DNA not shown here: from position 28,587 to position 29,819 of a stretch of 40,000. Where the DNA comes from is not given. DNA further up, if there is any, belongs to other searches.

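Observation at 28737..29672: Stand-alone Cas1 homologue with no CRISPR, cas2, cas4 or polB in 40 kb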

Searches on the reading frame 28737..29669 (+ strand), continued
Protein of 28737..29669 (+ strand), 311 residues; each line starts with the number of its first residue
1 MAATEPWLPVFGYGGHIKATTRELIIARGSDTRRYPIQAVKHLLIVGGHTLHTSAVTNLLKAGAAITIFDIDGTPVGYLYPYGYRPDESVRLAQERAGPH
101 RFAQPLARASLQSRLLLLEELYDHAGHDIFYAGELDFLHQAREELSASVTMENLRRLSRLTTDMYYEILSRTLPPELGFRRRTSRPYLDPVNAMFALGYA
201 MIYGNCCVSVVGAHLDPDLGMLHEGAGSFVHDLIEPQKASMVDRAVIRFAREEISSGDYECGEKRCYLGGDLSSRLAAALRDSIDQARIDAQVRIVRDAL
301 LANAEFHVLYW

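Call 16: find_related_loci(query=A1, collection=genome_contigs, flank=10000)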
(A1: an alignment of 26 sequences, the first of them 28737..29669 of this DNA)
Query A1 (311 aa) in genome_contigs; peptide patterns used: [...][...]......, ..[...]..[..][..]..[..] (x = any residue, [..] = any of these).
252 stretches matched a pattern; 229 encode a relative of the query (tblastn E <= 1e-3); the best 80 are kept; 80 distinct loci.
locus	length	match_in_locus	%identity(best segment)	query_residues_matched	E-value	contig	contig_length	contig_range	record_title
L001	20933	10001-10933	97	1-311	0e+0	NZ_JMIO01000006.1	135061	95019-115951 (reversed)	Methanoculleus sp. MH98A c6, whole genome shotgun sequence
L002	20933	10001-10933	95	1-311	0e+0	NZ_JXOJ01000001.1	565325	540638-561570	Methanoculleus sediminis strain S3Fa S3Fa_contig_1, whole genome shotgun sequence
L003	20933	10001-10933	94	1-311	0e+0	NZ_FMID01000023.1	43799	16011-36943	Methanoculleus chikugoensis isolate L21-II-0, whole genome shotgun sequence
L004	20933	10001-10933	93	1-311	0e+0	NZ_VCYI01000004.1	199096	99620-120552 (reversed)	Methanoculleus methanifontis strain FWC-SCC3 FWC-SCC3_CONTIG4, whole genome shotgun sequence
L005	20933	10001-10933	91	1-311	0e+0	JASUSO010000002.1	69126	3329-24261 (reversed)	MAG: Methanobacteriota archaeon isolate DJKA97_NP-J24_bin.13 scaffold_111, whole genome shotgun sequence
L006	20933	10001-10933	90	1-311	0e+0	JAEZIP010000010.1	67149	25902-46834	MAG: Methanobacteriota archaeon isolate OH_CDB_191 k127_1702929, whole genome shotgun sequence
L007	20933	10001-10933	89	1-311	0e+0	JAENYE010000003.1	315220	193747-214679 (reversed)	MAG: Methanobacteriota archaeon isolate B5_bin.3 B5_bin3_NODE_12_length_315220_cov_259.588971, whole genome shotgun sequ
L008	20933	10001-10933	88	1-311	0e+0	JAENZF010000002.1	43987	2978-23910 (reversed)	MAG: Methanobacteriota archaeon isolate BL5_bin.18 BL5_bin18_NODE_239_length_43987_cov_40.501662, whole genome shotgun s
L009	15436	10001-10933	88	1-311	0e+0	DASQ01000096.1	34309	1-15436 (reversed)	MAG TPA_asm: Methanoculleus marisnigri isolate UBA468 UBA468_contig_1817, whole genome shotgun sequence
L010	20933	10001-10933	95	1-311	0e+0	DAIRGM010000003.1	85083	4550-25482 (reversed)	MAG TPA_asm: Methanoculleus sp. isolate CTOTU40250 NODE_147_length_85083_cov_15.428094, whole genome shotgun sequence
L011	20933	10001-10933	94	1-311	0e+0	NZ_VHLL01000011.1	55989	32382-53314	Methanoculleus formosensis strain Afa-1 contig-11, whole genome shotgun sequence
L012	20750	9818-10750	89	1-311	0e+0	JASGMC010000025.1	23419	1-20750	MAG: Methanoculleus sp. isolate DJKA123_ANT-F21_bin.24 scaffold_687, whole genome shotgun sequence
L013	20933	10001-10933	88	1-311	0e+0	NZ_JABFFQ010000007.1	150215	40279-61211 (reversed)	Methanoculleus nereidis strain YWC-01 YWC-01-scaffold07, whole genome shotgun sequence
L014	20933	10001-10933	87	1-311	0e+0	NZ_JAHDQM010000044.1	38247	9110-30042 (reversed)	MAG: Methanoculleus sp. isolate SM3-B2 k141_22129, whole genome shotgun sequence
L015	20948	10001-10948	86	1-311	0e+0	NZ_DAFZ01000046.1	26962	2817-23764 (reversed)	MAG: Methanoculleus sp. UBA208 UBA208_contig_5222, whole genome shotgun sequence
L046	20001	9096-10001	53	7-308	3e-102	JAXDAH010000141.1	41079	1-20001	MAG: Methanomicrobiales archaeon isolate POMEDNA-A03 Raw2_k127_840500, whole genome shotgun sequence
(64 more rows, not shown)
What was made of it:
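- On Cas1-solo group 1: The 80 listed are all Methanomicrobiales or unclassified Methanobacteriota MAGs 89-91% identical to the Methanoculleus copies (call 16).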

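Call 22: search_protein_families(library=pfam, proteins=[L013:6196-9747:-, L013:5095-6180:-, L013:2481-5084:-, L013:1285-2481:-, L013:380-1483:+, L046:5231-7534:+, L046:5372-7519:-, L046:7678-8961:-, L046:7618-8970:+], max_evalue=0.001)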
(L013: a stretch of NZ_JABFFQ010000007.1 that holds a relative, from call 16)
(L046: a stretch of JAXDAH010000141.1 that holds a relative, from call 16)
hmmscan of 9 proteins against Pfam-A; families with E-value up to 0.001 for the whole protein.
L013:6196-9747:- (1184 aa): 1 family
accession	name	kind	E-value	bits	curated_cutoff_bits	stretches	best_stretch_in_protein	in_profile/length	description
PF00174.25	Oxidored_molyb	-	3.7e-14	53.1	24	1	543-652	67-166/169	Oxidoreductase molybdopterin binding domain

L013:5095-6180:- (362 aa): 0 families

L013:2481-5084:- (868 aa): 6 families
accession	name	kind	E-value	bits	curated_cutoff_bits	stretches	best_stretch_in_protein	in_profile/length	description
PF08308.17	PEGA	-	6.6e-76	250.6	20.8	6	406-473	2-68/71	PEGA domain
PF13620.12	CarboxypepD_reg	-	5.5e-15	55.9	32.3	0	429-472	33-81/82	Carboxypeptidase regulatory-like domain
PF22820.2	TcaA_3rd_4th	-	3.1e-10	40.3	27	0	721-745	3-25/73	TcaA protein 3rd/4th domain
PF13715.12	CarbopepD_reg_2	-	6.6e-07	29.7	32.2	0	416-475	16-79/88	CarboxypepD_reg-like domain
PF21226.3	MalQ_N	-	0.00035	21.3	24.1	0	690-775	4-88/91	MalQ N-terminal beta sandwich domain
PF24170.1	Fn3-II_PB4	-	0.00044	20.9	27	0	812-838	51-78/95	Straight fiber protein PB4 second Fn3-like domain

L013:1285-2481:- (399 aa): 3 families
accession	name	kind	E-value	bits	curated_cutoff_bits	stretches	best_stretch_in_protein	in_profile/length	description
PF00149.33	Metallophos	-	3.6e-16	60.6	21.5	1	120-292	5-191/191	Calcineurin-like phosphoesterase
PF16656.11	Pur_ac_phosph_N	-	3.4e-11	44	30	1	34-110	8-93/93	Purple acid Phosphatase, N-terminal domain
PF00041.27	fn3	-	7.8e-05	23.3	25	1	34-98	8-68/84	Fibronectin type III domain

L013:380-1483:+ (368 aa): 0 families

L046:5231-7534:+ (768 aa): 0 families

L046:5372-7519:- (716 aa): 9 families
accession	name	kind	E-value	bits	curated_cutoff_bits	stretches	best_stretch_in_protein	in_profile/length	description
PF05228.19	CHASE4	-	3.5e-43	147.5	26.2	1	74-222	2-138/140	CHASE4 domain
PF02518.31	HATPase_c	-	3.1e-14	53.8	26.4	1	602-700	5-109/111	Histidine kinase-, DNA gyrase B-, and HSP90-like ATPase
PF08448.16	PAS_4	-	2.4e-12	47.5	23.1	1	389-487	13-110/110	PAS fold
PF08447.18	PAS_3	-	1.4e-11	44.9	25.6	1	394-478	2-88/89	PAS fold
PF00672.30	HAMP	-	1.8e-06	28.6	25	1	313-361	6-53/53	HAMP domain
PF13426.13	PAS_9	-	5e-06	27.2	27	1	389-484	9-103/103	PAS domain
PF00989.32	PAS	-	2.2e-05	24.9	22.6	1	372-478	2-109/113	PAS fold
PF00512.31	HisKA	-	2.6e-05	24.6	26.9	1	505-552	8-55/66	His Kinase A (phospho-acceptor) domain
PF13581.12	HATPase_c_2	-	0.00062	20.2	27.4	0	611-674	40-108/127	Histidine kinase-like ATPase domain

L046:7678-8961:- (428 aa): 1 family
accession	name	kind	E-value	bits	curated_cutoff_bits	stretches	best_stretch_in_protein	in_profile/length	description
PF02274.22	ADI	-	9.7e-32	110.9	22.8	1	149-427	119-377/377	Arginine deiminase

L046:7618-8970:+ (451 aa): 0 families

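Call 35: predict_structure(alignment_id=A1)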
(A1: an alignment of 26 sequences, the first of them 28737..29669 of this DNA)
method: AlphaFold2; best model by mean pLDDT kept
length: 311 residues; sequences in the alignment: 26
mean_pLDDT: 90.4   pTM: 0.89
mean pLDDT of the five models: 90.4, 90.2, 89.3, 89.2, 88.2
residues with pLDDT >= 90: 237; 70-90: 59; 50-70: 11; < 50: 4
segments of 3 or more residues with pLDDT < 50: 1-4
pLDDT, mean of each block of 10 residues (from residue 1): 62 93 94 92 94 96 93 89 81 92 94 95 90 94 88 92 93 90 73 94 94 92 92 95 96 90 87 93 93 96 87 52
secondary structure, 60 per line:
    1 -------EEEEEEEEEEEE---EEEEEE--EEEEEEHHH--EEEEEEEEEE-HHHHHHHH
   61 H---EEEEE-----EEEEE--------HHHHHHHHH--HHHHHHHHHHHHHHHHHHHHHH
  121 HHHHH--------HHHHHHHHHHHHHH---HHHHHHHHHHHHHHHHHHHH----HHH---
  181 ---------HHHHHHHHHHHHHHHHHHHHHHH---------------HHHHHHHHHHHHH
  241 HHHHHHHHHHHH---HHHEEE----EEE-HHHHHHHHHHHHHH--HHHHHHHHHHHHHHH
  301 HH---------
elements in order: E8-19 E23-28 E31-36 E42-51 H53-61 E65-69 E75-79 H88-96 H99-125 H134-147 H151-170 H190-212 H228-252 E259-261 E266-268 H270-283 H286-302
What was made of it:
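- On Cas1 superfamily (PF01867 / TIGR00287): AF2 pLDDT is 90.4, with strands at 8-79 and helices at 88-302 (call 35).
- AF2 pLDDT 90.4 (call 35).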

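Call 37: search_protein_representatives(alignment_id=A1)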
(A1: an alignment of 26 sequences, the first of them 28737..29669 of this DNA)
Query: 26 sequences, 310 profile positions. Proteins with E-value up to 0.001 (for the whole library): 7968; up to 1e-10: 4359; up to 1e-30: 45. The best 150 are listed.
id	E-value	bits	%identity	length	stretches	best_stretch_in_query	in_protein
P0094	9.5e-142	488.0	-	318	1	3-309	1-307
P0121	1.4e-128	444.7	-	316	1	3-309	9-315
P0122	5.5e-118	410.0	-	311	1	4-309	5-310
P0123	8.6e-115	399.5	-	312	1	4-310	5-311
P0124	3.1e-109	381.2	-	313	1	4-307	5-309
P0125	2.7e-103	361.7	-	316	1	9-309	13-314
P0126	2.0e-95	335.9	-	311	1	4-310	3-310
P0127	1.2e-94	333.3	-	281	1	33-307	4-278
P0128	9.8e-93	327.0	-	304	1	2-308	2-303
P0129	5.8e-92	324.5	-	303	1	4-308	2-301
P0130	4.6e-91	321.5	-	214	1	2-209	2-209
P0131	4.6e-81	288.7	-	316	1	2-299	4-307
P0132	4.7e-79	282.1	-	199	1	124-309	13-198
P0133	7.3e-76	271.6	-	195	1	116-310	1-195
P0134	6.1e-72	258.7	-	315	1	4-306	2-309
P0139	2.0e-56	207.8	-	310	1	6-303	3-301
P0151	4.8e-36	140.8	-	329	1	7-303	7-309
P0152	1.5e-35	139.2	-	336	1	8-288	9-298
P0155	3.1e-34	134.9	-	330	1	32-306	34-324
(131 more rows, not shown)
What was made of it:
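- On Cas1-solo group 1: In the profile search the family is separated from canonical Cas1 by a score gap, 205 bits or more versus 141 bits or less for full-length hits (call 37).
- The next full-length hits are canonical Cas1 at 141 bits or less (call 37).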

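Call 39: fold_search(model_id=the predicted structure, library=pdb)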
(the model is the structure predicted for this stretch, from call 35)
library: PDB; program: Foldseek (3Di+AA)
matches with E <= 10: 470; with E <= 0.001: 155
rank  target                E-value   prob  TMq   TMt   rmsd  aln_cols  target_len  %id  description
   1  4n06_A                3.2e-18  1.00  0.79  0.72   4.3       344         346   22  Crystal structure of Cas1 from Archaeoglobus fulgidus and its nucleolytic activity (released 2014-01-15)
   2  4n06_B                7.2e-18  1.00  0.75  0.68   4.7       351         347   22  Crystal structure of Cas1 from Archaeoglobus fulgidus and its nucleolytic activity (released 2014-01-15)
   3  6opm_C                1.1e-16  1.00  0.82  0.72   3.3       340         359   18  Casposase bound to integration product (released 2020-02-12)
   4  6opm_A                2.0e-16  1.00  0.83  0.77   3.2       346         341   18  Casposase bound to integration product (released 2020-02-12)
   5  7kft_E                3.3e-16  1.00  0.83  0.77   3.4       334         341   18  Partial Cas6-RT-Cas1--Cas2 complex (released 2021-03-31)
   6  7kfu_C                3.3e-16  1.00  0.83  0.31   3.4       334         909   18  Cas6-RT-Cas1--Cas2 complex (released 2021-03-31)
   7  7mi4_A                1.4e-15  1.00  0.82  0.48   3.7       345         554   19  Symmetrical PAM-PAM prespacer bound Cas4/Cas1/Cas2 complex (released 2021-11-17)
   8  7kft_D                4.6e-15  1.00  0.63  0.59   6.7       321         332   18  Partial Cas6-RT-Cas1--Cas2 complex (released 2021-03-31)
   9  4xtk_D                4.9e-15  1.00  0.81  0.81   3.8       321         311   17  Structure of TM1797, a CAS1 protein from Thermotoga maritima (released 2015-02-11)
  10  4wj0_B                5.1e-15  1.00  0.60  0.60   8.5       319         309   18  Structure of PH1245, a cas1 from Pyrococcus horikoshii (released 2014-10-15)
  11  4xtk_B                5.4e-15  1.00  0.79  0.80   3.9       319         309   20  Structure of TM1797, a CAS1 protein from Thermotoga maritima (released 2015-02-11)
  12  2yzs_A                6.0e-15  1.00  0.72  0.73   4.1       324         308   16  Crystal structure of uncharacterized conserved protein from Aquifex aeolicus (released 2007-11-06)
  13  4wj0_A                7.0e-15  1.00  0.78  0.77   3.7       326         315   18  Structure of PH1245, a cas1 from Pyrococcus horikoshii (released 2014-10-15)
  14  4xtk_A                7.7e-15  1.00  0.80  0.80   3.7       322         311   18  Structure of TM1797, a CAS1 protein from Thermotoga maritima (released 2015-02-11)
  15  6opm_B                9.0e-15  1.00  0.63  0.56   8.3       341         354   17  Casposase bound to integration product (released 2020-02-12)
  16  7mi4_B                9.9e-15  1.00  0.64  0.58   8.4       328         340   21  Symmetrical PAM-PAM prespacer bound Cas4/Cas1/Cas2 complex (released 2021-11-17)
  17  7cr6_B                1.0e-14  1.00  0.62  0.60   8.2       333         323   19  Synechocystis Cas1-Cas2/prespacer binary complex (released 2021-03-31)
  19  7cr6_C                3.2e-14  1.00  0.79  0.76   3.8       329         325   20  Synechocystis Cas1-Cas2/prespacer binary complex (released 2021-03-31)
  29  7cr6_A                1.6e-13  1.00  0.82  0.80   3.0       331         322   20  Synechocystis Cas1-Cas2/prespacer binary complex (released 2021-03-31)
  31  7cr6_D                2.5e-13  1.00  0.63  0.62   8.2       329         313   20  Synechocystis Cas1-Cas2/prespacer binary complex (released 2021-03-31)
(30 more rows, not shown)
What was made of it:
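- On Cas1 superfamily (PF01867 / TIGR00287): The best Foldseek matches are all Cas1 or casposase structures; the top 50 listed have E-values from 3e-18 to 4e-11 and TM up to 0.83 (call 39).
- Closest known: Casposase. Same: It is a stand-alone Cas1 outside CRISPR loci in methanogenic archaea, with a similar fold (TM 0.82-0.83, call 39).
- Foldseek TM ~0.8 to 4n06, 6opm, 7kft and 7mi4 (call 39).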

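Call 40: list_cluster_members(proteins=[P0122, P0124, P0126, P0128, P0131, P0134, P0139, P0151, P0152, P0155])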
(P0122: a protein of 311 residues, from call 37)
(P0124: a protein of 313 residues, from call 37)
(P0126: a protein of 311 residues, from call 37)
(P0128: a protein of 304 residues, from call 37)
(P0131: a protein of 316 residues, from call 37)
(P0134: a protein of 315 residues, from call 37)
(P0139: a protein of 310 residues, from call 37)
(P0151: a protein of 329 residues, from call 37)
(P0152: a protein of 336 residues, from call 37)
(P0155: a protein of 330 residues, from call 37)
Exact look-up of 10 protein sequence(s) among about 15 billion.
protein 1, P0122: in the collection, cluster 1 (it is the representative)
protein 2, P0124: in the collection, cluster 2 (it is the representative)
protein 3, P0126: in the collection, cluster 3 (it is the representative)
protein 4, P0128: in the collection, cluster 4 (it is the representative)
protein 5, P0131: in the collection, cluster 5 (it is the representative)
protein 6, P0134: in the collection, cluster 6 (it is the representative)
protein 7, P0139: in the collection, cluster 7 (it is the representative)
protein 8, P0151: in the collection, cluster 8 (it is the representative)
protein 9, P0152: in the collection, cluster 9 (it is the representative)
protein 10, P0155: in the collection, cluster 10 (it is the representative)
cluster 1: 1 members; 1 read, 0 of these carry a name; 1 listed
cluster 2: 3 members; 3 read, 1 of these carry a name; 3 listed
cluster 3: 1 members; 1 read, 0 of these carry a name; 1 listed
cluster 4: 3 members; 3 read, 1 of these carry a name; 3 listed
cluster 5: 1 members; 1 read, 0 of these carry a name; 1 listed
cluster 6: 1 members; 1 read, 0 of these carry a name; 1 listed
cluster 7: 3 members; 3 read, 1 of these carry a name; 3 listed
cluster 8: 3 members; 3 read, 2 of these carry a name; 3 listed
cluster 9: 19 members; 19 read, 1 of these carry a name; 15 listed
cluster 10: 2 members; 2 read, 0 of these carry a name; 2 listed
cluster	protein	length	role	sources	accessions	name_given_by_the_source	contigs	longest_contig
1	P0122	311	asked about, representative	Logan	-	-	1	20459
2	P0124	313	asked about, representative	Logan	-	-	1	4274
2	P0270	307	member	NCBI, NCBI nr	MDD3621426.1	MAG: CRISPR-associated endonuclease Cas1 [Methanofollis sp.] | CRISPR-associated endonuclease Cas1 [Methanofollis sp.]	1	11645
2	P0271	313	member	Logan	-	-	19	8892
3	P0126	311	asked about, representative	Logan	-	-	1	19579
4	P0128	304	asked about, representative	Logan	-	-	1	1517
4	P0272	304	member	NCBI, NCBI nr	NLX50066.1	MAG: CRISPR-associated endonuclease Cas1 [Methanospirillum sp.] | CRISPR-associated endonuclease Cas1 [Methanospirillum sp.]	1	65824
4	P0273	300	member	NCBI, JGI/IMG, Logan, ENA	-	-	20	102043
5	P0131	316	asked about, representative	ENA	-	-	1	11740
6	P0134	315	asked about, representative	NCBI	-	-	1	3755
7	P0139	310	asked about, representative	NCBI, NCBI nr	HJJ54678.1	MAG TPA: CRISPR-associated endonuclease Cas1 [Methanocorpusculum sp.] | CRISPR-associated endonuclease Cas1 [Methanocorpusculum sp.]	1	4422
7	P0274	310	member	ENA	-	-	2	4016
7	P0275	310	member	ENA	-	-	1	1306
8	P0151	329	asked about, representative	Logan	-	-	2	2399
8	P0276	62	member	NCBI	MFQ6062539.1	MAG: hypothetical protein ACE5J9_05115, partial [Methanosarcinales archaeon]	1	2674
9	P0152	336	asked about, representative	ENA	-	-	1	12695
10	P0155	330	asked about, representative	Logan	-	-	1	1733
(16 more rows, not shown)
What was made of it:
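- On Cas1-solo group 1: Methanofollis, Methanospirillum and Methanocorpusculum members were found (call 40).
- The family also includes Methanofollis, Methanospirillum and Methanocorpusculum (call 40).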

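Call 51: find_encoding_contigs(protein=P0273, flank=8000, max_places=2)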
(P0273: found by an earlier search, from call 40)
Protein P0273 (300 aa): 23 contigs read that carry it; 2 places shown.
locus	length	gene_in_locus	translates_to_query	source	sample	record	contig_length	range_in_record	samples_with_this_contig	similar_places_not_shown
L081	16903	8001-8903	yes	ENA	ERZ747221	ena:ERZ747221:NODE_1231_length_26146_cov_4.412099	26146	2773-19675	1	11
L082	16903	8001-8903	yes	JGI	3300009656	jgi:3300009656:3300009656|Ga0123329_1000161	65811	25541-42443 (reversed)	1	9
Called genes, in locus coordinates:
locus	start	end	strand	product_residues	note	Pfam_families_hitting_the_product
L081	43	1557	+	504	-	PF04563:RNA_pol_Rpb2_1, PF04561:RNA_pol_Rpb2_2, PF04565:RNA_pol_Rpb2_3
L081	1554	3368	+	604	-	PF04566:RNA_pol_Rpb2_4, PF04567:RNA_pol_Rpb2_5 (weak), PF00562:RNA_pol_Rpb2_6, PF04560:RNA_pol_Rpb2_7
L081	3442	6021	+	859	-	PF04997:RNA_pol_Rpb1_1, PF00623:RNA_pol_Rpb1_2, PF04983:RNA_pol_Rpb1_3, PF05000:RNA_pol_Rpb1_4, PF04998:RNA_pol_Rpb1_5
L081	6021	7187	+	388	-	PF04998:RNA_pol_Rpb1_5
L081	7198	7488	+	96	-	PF01248:Ribosomal_L7Ae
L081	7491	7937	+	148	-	PF07650:KH_2, PF26594:KH_NusA_2nd, PF13083:KH_KhpA-B (faint), PF26594:KH_NusA_2nd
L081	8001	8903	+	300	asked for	PF01867:Cas_Cas1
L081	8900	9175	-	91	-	PF00708:Acylphosphatase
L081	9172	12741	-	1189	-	-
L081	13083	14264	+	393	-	PF00483:NTP_transferase, PF12804:NTP_transf_3, PF00132:Hexapep (faint), PF25084:LbH_EIF2B, PF25087:GMPPB_C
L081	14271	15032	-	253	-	PF00571:CBS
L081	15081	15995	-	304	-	PF00730:HhH-GPD, PF14520:HHH_5 (faint), PF00633:HHH (weak), PF13412:HTH_24 (faint)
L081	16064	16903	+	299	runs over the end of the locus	PF03851:UvdE, PF01261:AP_endonuc_2 (faint)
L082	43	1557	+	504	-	PF04563:RNA_pol_Rpb2_1, PF04561:RNA_pol_Rpb2_2, PF04565:RNA_pol_Rpb2_3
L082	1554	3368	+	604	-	PF04566:RNA_pol_Rpb2_4, PF04567:RNA_pol_Rpb2_5 (weak), PF00562:RNA_pol_Rpb2_6, PF04560:RNA_pol_Rpb2_7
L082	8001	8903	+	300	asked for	PF01867:Cas_Cas1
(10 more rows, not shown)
